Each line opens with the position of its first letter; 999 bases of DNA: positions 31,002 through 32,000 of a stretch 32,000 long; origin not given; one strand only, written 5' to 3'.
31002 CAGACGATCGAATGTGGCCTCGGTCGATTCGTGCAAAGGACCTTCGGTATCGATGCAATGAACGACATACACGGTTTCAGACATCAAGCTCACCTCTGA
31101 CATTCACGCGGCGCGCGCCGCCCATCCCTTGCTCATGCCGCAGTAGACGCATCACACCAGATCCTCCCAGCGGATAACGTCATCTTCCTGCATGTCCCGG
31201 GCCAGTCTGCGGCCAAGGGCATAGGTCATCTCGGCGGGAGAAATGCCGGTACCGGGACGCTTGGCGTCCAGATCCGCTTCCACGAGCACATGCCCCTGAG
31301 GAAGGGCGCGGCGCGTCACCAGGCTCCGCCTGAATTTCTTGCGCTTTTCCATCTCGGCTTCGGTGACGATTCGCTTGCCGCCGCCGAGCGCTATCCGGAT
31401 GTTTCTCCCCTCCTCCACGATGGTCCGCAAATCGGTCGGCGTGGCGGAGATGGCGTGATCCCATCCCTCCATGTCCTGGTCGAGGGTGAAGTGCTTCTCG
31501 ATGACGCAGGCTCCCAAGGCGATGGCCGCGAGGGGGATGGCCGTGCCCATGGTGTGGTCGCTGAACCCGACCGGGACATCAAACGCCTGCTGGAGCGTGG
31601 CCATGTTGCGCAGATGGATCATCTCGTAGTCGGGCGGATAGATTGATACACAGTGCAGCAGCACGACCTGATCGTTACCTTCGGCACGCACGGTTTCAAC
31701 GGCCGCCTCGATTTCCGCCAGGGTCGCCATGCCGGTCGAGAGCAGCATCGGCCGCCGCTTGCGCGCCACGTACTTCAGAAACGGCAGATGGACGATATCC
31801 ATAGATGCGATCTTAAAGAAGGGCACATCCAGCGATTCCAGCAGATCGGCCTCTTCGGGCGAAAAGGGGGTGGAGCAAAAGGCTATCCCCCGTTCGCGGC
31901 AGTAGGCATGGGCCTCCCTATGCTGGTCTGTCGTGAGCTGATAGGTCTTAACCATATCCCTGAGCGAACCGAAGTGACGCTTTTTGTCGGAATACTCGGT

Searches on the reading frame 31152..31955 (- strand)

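Call 77: search_protein_families(library=pfam, proteins=[window:31152-31955:-], max_evalue=0.00001)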
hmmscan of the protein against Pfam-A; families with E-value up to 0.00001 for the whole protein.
window:31152-31955:- (267 aa): 2 families
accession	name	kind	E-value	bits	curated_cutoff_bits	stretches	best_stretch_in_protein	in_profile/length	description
PF03102.20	NeuB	-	3e-80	269.6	22.1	1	1-194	47-240/241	NeuB family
PF08666.17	SAF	-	8.2e-12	45.9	21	1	209-267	1-63/63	SAF domain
